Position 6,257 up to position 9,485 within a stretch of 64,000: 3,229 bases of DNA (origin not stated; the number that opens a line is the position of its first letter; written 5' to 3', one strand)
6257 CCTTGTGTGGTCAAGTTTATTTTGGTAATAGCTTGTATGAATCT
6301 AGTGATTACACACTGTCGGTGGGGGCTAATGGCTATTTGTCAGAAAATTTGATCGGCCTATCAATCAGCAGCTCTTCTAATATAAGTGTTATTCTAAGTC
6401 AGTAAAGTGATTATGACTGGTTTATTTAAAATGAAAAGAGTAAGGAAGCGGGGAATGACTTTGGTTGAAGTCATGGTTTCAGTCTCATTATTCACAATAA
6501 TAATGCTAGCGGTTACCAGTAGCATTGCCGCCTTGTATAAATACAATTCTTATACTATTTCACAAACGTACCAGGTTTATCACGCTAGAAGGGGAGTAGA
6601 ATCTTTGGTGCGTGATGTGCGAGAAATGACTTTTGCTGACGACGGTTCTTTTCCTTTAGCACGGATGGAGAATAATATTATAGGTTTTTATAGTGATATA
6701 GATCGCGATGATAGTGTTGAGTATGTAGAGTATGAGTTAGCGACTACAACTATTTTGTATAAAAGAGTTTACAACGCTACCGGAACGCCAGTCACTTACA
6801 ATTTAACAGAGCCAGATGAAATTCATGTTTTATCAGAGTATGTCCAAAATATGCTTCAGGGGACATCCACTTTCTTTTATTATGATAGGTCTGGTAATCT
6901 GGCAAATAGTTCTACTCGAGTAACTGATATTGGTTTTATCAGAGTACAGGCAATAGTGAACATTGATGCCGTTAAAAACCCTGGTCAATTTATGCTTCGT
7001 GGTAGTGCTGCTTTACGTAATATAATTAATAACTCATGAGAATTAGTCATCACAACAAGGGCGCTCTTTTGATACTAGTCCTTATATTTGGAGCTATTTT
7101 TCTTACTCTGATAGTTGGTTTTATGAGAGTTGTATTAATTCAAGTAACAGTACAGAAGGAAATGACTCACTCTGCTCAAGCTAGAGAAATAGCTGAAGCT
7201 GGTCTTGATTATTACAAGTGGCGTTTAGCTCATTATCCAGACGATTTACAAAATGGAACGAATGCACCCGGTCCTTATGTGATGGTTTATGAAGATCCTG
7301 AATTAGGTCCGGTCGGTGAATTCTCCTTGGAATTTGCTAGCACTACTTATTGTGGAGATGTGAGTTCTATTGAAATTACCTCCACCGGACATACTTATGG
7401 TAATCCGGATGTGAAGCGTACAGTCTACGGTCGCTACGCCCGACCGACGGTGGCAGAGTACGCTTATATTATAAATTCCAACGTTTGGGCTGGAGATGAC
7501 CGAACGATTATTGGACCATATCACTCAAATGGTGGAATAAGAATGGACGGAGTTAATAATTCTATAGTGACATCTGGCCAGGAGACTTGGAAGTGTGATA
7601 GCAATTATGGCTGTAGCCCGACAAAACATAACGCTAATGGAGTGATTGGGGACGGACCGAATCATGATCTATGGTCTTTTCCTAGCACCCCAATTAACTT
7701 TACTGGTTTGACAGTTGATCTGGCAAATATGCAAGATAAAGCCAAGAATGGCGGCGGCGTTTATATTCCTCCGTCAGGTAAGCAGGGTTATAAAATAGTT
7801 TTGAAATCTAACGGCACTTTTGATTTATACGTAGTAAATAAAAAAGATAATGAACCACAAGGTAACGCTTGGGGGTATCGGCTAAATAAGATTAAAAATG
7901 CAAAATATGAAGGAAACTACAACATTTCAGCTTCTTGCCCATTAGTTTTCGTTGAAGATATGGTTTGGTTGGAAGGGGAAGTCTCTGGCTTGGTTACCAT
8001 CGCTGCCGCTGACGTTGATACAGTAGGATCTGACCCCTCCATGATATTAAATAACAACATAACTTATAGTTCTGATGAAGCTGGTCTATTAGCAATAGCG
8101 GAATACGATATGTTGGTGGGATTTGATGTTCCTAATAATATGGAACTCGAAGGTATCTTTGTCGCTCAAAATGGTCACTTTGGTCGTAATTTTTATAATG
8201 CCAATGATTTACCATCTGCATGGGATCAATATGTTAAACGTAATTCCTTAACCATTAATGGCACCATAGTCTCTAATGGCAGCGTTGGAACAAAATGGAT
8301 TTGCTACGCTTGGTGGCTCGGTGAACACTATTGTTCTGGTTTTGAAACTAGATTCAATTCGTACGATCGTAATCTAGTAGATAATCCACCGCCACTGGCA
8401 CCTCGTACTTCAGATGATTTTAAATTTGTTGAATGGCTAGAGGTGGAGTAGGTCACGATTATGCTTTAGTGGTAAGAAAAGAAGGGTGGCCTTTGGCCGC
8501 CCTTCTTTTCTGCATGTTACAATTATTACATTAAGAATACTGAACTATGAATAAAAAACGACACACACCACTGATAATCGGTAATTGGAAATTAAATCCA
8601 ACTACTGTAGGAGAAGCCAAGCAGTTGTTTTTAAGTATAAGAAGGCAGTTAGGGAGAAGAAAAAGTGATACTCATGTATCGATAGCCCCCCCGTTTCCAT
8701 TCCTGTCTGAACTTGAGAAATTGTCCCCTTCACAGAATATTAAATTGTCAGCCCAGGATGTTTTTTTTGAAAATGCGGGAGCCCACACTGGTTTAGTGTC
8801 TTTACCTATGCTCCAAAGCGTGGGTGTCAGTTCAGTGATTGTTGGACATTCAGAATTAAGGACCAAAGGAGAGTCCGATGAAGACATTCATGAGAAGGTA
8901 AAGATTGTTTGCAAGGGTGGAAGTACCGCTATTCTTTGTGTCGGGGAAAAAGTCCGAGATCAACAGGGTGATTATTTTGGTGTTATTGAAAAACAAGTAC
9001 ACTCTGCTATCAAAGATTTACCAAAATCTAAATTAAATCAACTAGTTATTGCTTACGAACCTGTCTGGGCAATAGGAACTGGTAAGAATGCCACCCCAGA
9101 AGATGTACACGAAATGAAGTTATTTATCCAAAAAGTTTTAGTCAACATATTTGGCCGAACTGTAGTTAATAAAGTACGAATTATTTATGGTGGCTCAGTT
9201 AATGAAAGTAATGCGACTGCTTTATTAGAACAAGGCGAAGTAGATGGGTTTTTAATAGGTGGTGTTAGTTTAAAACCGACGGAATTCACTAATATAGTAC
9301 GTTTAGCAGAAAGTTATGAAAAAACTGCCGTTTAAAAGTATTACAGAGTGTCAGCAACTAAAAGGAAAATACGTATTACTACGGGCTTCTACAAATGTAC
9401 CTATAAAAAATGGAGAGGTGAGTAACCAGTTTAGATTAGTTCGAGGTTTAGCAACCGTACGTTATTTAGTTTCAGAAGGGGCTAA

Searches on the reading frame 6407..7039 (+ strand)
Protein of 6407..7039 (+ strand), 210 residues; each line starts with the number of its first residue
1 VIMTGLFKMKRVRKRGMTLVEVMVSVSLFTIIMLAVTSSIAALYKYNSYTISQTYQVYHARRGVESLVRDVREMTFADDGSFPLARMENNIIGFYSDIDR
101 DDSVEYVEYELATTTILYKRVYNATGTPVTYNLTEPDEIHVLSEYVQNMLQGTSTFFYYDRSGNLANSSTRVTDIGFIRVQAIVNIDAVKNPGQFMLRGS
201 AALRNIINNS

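Call 8: search_protein_families(library=pfam, proteins=[window:6407-7039:+], max_evalue=0.001)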
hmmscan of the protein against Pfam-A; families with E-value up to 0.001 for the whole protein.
window:6407-7039:+ (210 aa): 1 family
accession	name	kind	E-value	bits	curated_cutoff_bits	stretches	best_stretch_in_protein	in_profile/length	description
PF07963.17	N_methyl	-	4.6e-07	29.6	21.2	1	13-36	3-26/27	Prokaryotic N-terminal methylation motif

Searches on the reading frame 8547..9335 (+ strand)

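Call 8: search_protein_families(library=pfam, proteins=[window:8547-9335:+], max_evalue=0.001)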
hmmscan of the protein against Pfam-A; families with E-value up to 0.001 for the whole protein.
window:8547-9335:+ (262 aa): 1 family
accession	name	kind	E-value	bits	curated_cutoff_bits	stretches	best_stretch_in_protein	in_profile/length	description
PF00121.24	TIM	-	3.5e-77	259.6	20.1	1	8-253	1-244/245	Triosephosphate isomerase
